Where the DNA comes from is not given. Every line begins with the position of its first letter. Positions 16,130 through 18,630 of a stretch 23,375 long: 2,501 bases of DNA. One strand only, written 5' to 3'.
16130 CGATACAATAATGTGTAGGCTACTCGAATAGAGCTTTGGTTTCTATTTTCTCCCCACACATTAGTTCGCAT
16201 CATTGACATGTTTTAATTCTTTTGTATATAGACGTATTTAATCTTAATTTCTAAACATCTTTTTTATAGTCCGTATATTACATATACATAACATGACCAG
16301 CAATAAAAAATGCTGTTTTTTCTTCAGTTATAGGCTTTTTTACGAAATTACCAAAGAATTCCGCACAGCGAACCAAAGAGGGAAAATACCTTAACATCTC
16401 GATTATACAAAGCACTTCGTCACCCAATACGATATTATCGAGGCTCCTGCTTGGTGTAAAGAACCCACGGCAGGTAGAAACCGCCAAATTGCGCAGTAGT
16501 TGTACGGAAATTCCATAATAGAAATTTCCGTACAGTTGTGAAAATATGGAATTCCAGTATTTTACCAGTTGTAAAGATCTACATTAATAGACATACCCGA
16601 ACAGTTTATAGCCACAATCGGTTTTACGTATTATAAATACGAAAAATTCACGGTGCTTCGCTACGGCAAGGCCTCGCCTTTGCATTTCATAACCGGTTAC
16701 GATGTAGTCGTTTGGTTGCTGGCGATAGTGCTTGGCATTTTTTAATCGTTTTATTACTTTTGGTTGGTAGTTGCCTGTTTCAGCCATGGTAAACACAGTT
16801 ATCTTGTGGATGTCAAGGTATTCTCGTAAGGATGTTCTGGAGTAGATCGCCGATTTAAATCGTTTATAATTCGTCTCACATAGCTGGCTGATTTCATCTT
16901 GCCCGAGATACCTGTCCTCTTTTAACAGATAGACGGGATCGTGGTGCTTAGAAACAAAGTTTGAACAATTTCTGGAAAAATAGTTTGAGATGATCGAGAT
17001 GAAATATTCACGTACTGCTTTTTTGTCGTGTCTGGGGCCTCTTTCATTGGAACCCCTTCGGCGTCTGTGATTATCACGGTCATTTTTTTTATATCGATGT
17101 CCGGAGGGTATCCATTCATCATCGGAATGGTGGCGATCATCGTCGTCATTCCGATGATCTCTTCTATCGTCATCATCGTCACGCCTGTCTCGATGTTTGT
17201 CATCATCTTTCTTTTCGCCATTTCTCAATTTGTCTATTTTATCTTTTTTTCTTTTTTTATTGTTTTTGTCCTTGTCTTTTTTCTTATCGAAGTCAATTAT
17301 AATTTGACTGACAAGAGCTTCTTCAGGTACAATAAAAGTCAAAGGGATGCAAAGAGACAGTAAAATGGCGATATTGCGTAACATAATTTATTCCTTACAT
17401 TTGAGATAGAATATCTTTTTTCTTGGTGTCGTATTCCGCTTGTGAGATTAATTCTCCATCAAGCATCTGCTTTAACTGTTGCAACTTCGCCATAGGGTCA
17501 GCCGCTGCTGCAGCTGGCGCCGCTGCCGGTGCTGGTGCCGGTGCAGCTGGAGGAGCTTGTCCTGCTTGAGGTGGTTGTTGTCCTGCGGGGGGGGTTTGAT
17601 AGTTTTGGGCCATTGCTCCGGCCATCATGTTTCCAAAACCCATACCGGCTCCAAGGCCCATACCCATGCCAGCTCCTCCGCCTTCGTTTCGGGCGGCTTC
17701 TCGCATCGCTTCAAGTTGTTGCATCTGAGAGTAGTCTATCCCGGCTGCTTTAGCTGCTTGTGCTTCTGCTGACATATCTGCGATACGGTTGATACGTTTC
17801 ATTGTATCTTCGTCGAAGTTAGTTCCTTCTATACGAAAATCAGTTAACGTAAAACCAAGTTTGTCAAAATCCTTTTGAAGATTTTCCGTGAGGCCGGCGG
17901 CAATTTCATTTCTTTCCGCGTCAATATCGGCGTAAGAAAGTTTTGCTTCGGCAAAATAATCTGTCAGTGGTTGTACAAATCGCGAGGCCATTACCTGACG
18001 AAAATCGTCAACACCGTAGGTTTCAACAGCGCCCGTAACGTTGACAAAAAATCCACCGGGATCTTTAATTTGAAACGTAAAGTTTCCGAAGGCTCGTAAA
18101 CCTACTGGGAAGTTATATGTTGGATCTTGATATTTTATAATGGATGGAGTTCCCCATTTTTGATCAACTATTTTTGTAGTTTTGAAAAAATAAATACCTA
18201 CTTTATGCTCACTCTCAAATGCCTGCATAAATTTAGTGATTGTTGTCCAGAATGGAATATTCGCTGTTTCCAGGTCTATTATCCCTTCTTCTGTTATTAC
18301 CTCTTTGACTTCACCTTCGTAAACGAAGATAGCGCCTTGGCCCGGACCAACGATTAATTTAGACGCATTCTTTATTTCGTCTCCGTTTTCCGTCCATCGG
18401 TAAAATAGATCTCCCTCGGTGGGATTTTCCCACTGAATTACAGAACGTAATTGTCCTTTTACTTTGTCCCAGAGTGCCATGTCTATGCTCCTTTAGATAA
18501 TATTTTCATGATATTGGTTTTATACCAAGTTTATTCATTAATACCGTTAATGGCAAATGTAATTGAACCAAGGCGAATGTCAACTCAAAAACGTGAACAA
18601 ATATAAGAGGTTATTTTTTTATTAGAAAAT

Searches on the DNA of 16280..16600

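Call 94: search_rna_families(source=window, start=16280, end=16600, threshold=evalue, max_evalue=5)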
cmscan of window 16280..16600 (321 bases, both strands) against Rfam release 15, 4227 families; matches with E-value up to 5: 0.
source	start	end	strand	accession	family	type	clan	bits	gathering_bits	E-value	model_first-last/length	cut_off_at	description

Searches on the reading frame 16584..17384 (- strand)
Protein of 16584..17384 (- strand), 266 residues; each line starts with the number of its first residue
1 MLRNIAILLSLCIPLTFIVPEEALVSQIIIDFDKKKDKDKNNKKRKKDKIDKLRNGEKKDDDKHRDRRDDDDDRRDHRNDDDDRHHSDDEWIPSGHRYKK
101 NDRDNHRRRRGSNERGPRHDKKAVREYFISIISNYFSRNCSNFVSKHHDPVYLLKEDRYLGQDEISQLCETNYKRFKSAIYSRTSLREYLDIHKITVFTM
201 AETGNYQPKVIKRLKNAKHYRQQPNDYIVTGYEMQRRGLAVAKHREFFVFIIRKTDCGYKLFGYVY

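Call 11: search_protein_families(library=pfam, proteins=[window:16584-17384:-], max_evalue=0.01)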
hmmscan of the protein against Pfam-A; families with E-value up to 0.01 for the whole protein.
window:16584-17384:- (266 aa): 0 families

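Call 13: find_encoding_contigs(protein=window:16584-17384:-, flank=10000, max_places=10)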
Protein window:16584-17384:- (266 aa): no gene with exactly this product is on record in the collection.

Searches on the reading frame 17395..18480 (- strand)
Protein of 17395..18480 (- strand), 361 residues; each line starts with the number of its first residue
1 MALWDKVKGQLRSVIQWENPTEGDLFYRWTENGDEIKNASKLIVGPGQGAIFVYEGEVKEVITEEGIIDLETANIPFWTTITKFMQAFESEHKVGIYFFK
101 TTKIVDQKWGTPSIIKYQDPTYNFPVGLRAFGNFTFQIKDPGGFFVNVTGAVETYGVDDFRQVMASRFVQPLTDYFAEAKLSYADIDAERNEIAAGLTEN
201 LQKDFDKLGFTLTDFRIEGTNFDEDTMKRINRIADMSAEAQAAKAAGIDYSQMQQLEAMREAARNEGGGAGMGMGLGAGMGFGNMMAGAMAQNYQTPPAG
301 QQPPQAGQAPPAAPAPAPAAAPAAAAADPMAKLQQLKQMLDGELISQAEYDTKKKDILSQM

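Call 11: search_protein_families(library=pfam, proteins=[window:17395-18480:-], max_evalue=0.01)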
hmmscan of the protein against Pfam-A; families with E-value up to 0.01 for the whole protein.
window:17395-18480:- (361 aa): 3 families
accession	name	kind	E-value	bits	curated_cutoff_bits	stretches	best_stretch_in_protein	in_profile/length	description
PF13421.11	Band_7_1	-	7.6e-40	137.2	24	1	27-236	2-209/211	SPFH domain-Band 7 family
PF01145.31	Band_7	-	6.1e-09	36.6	23.6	1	98-245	31-170/176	SPFH domain / Band 7 family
PF09851.14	SHOCT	-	7.8e-06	25.9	27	1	332-358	2-28/28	Short C-terminal domain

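Call 16: find_encoding_contigs(protein=window:17395-18480:-, flank=10000, max_places=10)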
Protein window:17395-18480:- (361 aa): no gene with exactly this product is on record in the collection.

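Call 68: find_homologous_proteins(query=window:17395-18480:-, max_evalue=1e-40)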
Query window:17395-18480:- (361 aa): 1639 proteins with E <= 1e-40 among 8000 candidates; the best 120 are listed.
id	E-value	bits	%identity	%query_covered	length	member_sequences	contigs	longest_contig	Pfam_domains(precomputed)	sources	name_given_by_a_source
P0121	2.4e-239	811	100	100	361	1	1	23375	PF09851.15,PF01145.32,PF13421.12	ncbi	ncbi:MAG: SPFH domain-containing protein [Leptospirales bacterium]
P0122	4.6e-211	718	88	100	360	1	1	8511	PF09851.15,PF01145.32,PF13421.12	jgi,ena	-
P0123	1.5e-176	605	72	100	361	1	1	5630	PF09851.15,PF01145.32,PF13421.12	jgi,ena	-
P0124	3.2e-152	525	65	100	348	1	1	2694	PF09851.15,PF01145.32,PF13421.12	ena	-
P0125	6.2e-152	524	66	100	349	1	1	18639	PF09851.15,PF01145.32,PF13421.12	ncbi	-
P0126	1.2e-151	523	64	100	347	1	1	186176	PF09851.15,PF01145.32,PF13421.12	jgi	jgi:membrane protease subunit (stomatin/prohibitin family)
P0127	4.7e-150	518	65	100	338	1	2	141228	PF09851.15,PF01145.32,PF13421.12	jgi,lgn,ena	-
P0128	1.1e-149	517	64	100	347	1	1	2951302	PF01145.32,PF13421.12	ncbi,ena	-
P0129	1.1e-149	517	66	100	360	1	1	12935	PF09851.15,PF01145.32,PF13421.12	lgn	-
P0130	1.6e-149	516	63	100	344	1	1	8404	PF01145.32,PF13421.12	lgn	-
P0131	5.1e-149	514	66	100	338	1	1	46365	PF09851.15,PF01145.32,PF13421.12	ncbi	-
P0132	6.7e-149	514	65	100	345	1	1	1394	PF09851.15,PF01145.32,PF13421.12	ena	-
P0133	6.0e-148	511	65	100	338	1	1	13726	PF09851.15,PF01145.32,PF13421.12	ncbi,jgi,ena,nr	ncbi:MAG: SPFH domain-containing protein [Spirochaetia bacterium]|nr:SPFH domain-containing protein 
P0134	1.2e-147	510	62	100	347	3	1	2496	PF09851.15,PF01145.32,PF13421.12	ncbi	-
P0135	1.3e-147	510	62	100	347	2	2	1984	PF09851.15,PF01145.32,PF13421.12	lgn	-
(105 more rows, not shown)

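Call 69: find_encoding_contigs(protein=P0122, flank=10000, max_places=4)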
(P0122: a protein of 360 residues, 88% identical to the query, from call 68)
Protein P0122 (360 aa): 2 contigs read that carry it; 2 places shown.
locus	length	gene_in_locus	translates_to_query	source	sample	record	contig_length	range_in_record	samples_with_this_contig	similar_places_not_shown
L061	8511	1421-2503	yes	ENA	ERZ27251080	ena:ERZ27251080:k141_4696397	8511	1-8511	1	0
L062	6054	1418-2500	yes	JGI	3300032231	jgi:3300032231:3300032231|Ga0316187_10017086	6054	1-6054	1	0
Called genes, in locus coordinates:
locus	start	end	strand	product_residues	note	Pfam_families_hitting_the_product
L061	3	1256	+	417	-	?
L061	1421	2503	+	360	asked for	PF13421:Band_7_1, PF01145:Band_7 (weak), PF09851:SHOCT (weak)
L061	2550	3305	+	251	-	-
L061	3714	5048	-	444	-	PF00990:GGDEF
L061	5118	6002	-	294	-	-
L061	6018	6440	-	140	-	-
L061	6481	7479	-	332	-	PF00990:GGDEF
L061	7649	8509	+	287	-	?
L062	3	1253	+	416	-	?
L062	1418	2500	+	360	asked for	PF13421:Band_7_1, PF01145:Band_7 (weak), PF09851:SHOCT (weak)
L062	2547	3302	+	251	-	-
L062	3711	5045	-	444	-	PF00990:GGDEF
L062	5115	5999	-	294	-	-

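Call 70: find_encoding_contigs(protein=P0123, flank=10000, max_places=4)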
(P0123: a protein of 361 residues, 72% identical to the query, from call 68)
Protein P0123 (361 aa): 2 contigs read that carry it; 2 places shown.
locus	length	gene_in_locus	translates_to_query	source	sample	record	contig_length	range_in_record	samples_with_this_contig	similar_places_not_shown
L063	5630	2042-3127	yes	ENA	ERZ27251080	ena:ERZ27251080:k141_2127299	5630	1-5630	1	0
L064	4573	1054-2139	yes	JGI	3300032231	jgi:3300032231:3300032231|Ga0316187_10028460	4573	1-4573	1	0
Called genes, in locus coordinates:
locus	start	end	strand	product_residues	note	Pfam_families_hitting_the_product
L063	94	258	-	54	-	-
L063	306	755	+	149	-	PF00011:HSP20, PF17886:ArsA_HSP20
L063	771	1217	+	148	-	PF00011:HSP20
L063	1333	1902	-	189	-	-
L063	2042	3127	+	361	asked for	PF13421:Band_7_1, PF01145:Band_7 (weak), PF09851:SHOCT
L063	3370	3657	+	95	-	PF01909:NTP_transf_2, PF18765:Polbeta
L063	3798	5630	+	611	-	?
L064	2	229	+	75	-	?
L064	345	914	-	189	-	-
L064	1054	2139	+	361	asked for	PF13421:Band_7_1, PF01145:Band_7 (weak), PF09851:SHOCT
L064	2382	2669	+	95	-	PF01909:NTP_transf_2, PF18765:Polbeta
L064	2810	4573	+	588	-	?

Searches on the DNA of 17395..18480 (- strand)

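Call 90: search_rna_families(source=L061, start=3200, end=3800, threshold=evalue, max_evalue=1)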
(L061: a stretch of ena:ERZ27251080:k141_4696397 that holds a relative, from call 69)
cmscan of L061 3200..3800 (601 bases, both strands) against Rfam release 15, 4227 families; matches with E-value up to 1: 1.
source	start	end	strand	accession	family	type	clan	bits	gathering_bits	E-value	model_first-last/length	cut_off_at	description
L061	3354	3461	-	RF03104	RAGATH-36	Gene; sRNA;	-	26.6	70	0.0022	1-128/128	no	RAGATH-36 RNA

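Call 92: search_rna_families(source=L061, start=3300, end=3520, threshold=evalue, max_evalue=1, show_alignments=1)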
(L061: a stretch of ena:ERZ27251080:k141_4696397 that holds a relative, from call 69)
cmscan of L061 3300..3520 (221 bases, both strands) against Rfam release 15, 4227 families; matches with E-value up to 1: 2.
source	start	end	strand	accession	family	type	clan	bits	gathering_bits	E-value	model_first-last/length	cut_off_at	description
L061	3354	3461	-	RF03104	RAGATH-36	Gene; sRNA;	-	26.6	70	0.0008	1-128/128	no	RAGATH-36 RNA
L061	3346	3481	-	RF01517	iscRS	Cis-reg;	-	14.4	40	0.82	1-110/110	no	iscR stability element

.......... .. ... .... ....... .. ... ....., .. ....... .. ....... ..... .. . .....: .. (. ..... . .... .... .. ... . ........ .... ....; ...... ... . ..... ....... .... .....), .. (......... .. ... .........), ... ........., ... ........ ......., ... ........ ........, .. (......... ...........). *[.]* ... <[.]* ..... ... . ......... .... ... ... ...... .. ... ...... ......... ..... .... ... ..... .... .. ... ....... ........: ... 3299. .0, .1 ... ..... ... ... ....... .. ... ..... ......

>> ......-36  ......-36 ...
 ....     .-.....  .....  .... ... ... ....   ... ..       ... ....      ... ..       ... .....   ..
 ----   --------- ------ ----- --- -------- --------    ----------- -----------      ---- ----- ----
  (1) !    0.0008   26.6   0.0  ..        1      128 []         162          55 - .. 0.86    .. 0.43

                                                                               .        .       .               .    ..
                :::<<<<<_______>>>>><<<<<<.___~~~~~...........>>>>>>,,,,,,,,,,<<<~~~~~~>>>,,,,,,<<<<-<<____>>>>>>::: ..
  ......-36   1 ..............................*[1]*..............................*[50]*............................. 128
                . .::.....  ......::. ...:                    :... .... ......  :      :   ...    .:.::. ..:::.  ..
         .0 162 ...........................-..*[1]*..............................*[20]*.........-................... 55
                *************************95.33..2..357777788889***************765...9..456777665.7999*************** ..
